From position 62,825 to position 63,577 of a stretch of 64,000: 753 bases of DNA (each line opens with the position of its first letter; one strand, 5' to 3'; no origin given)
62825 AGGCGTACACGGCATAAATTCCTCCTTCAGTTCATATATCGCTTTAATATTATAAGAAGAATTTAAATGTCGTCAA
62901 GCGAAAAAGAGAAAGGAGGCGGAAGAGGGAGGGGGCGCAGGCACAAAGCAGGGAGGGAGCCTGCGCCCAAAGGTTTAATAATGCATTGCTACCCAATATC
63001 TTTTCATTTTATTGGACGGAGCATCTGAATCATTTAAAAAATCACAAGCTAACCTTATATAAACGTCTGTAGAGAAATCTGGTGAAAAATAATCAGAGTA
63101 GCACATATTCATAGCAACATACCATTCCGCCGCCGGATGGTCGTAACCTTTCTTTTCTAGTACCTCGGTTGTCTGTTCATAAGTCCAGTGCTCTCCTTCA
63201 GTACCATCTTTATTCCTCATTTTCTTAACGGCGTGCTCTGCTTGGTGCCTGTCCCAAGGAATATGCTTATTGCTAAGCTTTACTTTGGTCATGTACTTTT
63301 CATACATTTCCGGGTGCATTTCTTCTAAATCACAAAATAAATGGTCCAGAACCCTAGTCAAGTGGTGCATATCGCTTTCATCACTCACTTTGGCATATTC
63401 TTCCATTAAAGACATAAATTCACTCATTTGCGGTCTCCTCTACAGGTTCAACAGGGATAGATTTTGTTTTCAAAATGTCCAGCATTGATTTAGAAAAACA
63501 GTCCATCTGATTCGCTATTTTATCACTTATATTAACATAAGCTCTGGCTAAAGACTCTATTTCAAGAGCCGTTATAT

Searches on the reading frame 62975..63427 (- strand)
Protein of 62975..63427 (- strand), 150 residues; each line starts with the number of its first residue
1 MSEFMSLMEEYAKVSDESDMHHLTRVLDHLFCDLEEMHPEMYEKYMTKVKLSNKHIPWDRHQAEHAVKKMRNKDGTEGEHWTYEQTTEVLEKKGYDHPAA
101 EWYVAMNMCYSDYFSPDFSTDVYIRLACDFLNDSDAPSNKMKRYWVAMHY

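Call 18: search_protein_families(library=pfam, proteins=[window:62975-63427:-], max_evalue=0.01)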
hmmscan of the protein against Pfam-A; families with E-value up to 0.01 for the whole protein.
window:62975-63427:- (150 aa): 2 families
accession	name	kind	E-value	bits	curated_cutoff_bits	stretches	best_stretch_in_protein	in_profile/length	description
PF25223.1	DUF7841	-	6.1e-19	68.8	25.2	1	40-144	3-112/114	Domain of unknown function (DUF7841)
PF17053.10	GEP5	-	0.0085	16.5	36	1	3-98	32-125/221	Genetic interactor of prohibitin 5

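Call 19: search_protein_families(library=phrogs, proteins=[window:62975-63427:-], max_evalue=0.001)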
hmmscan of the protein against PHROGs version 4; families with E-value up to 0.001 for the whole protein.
window:62975-63427:- (150 aa): 0 families

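Call 20: find_encoding_contigs(protein=window:62975-63427:-, flank=10000, max_places=6)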
Protein window:62975-63427:- (150 aa): 23 contigs read that carry it; 6 places shown.
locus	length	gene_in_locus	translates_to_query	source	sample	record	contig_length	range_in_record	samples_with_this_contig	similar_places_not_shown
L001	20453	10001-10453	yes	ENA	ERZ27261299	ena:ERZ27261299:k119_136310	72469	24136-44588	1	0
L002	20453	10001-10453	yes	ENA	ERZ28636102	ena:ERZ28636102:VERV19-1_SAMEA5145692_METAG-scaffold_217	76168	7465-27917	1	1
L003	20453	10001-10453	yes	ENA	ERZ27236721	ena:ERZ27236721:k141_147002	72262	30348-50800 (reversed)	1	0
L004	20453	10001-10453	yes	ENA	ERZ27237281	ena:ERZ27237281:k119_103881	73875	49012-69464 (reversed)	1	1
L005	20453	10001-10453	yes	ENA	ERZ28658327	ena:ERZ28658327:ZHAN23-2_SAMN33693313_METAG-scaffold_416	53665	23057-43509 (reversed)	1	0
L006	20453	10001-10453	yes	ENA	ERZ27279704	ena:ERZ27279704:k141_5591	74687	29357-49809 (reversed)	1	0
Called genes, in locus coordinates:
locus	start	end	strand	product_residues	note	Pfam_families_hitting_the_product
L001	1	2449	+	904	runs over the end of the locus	PF00476:DNA_pol_A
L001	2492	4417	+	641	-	-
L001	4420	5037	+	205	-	-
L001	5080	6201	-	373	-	PF12810:ALK_LTK_GRD (weak)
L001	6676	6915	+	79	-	-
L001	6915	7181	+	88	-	-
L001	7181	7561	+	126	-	-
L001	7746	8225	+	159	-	-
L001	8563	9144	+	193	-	-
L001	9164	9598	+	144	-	-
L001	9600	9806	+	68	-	-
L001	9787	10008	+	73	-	-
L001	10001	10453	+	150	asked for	PF25223:DUF7841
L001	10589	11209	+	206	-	-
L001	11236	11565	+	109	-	-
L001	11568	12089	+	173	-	-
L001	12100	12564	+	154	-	-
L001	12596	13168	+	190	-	PF16473:Rv2179c-like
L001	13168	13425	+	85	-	PF02943:FeThRed_B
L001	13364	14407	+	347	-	PF00149:Metallophos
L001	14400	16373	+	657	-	PF02463:SMC_N (weak)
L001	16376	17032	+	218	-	-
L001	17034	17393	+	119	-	PF03819:MazG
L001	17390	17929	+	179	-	PF10073:GapR_DNA-bd (faint)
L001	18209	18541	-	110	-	-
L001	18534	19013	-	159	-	PF08291:Peptidase_M15_3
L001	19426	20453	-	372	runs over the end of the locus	-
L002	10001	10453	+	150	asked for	PF25223:DUF7841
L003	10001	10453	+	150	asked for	PF25223:DUF7841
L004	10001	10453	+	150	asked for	PF25223:DUF7841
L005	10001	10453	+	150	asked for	PF25223:DUF7841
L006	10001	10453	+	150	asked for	PF25223:DUF7841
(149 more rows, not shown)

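Call 73: search_protein_families(library=phrogs, proteins=[L001:9164-9598:+, L001:8563-9144:+, L001:7746-8225:+, L001:9600-9806:+, L001:9787-10008:+, L001:7181-7561:+, L001:2492-4417:+], max_evalue=0.01)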
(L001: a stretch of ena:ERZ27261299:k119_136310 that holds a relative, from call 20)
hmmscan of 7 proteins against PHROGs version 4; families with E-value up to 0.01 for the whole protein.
L001:9164-9598:+ (144 aa): 0 families

L001:8563-9144:+ (193 aa): 0 families

L001:7746-8225:+ (159 aa): 1 family
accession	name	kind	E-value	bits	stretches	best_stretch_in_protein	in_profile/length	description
phrog_37153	-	unknown function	0.0024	18.7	1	30-144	21-125/304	-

L001:9600-9806:+ (68 aa): 0 families

L001:9787-10008:+ (73 aa): 0 families

L001:7181-7561:+ (126 aa): 7 families
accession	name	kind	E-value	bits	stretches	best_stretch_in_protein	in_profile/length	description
phrog_1035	-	DNA, RNA and nucleotide metabolism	2.2e-09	38.6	1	4-69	59-122/271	endonuclease VII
phrog_2340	-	DNA, RNA and nucleotide metabolism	6.5e-09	37.1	1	6-76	6-78/171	endonuclease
phrog_5558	-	moron, auxiliary metabolic gene and host takeover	9.2e-07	30.2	1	6-79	6-76/130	Lar-like restriction alleviation protein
phrog_2255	-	DNA, RNA and nucleotide metabolism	2e-05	25.2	1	3-63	48-108/211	HNH endonuclease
phrog_2633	-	DNA, RNA and nucleotide metabolism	4.4e-05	24.7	1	4-61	9-58/142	endonuclease VII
phrog_30859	-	unknown function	0.0002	23.1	1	9-70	3-67/117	-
phrog_12813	-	unknown function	0.002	19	1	8-43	153-188/199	-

L001:2492-4417:+ (641 aa): 0 families

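Call 74: search_protein_families(library=pfam, proteins=[L001:9164-9598:+, L001:8563-9144:+, L001:7746-8225:+, L001:9600-9806:+, L001:9787-10008:+, L001:7181-7561:+, L001:2492-4417:+], max_evalue=0.01)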
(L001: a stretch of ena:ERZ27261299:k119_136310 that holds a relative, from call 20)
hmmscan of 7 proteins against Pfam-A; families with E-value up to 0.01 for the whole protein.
L001:9164-9598:+ (144 aa): 0 families

L001:8563-9144:+ (193 aa): 0 families

L001:7746-8225:+ (159 aa): 1 family
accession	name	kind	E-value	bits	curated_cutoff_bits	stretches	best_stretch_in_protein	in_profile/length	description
PF21785.3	Bflower_2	-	0.0038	17.5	38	0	11-42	18-49/112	5-fold beta-flower protein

L001:9600-9806:+ (68 aa): 0 families

L001:9787-10008:+ (73 aa): 1 family
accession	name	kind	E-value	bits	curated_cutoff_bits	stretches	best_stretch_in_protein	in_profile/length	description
PF22382.1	EndoS_helical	-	0.0077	16.4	26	0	38-65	12-39/64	Endo-beta-N-acetylglucosaminidase, helical bundle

L001:7181-7561:+ (126 aa): 0 families

L001:2492-4417:+ (641 aa): 2 families
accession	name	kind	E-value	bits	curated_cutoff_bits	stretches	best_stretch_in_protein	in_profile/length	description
PF18338.7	BppL_N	-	9.7e-06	25.4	25.8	1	377-390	5-18/25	Lower baseplate protein N-terminal domain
PF09343.15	DUF2460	-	0.0058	16.5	30.4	0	37-74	131-169/205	Conserved hypothetical protein 2217 (DUF2460)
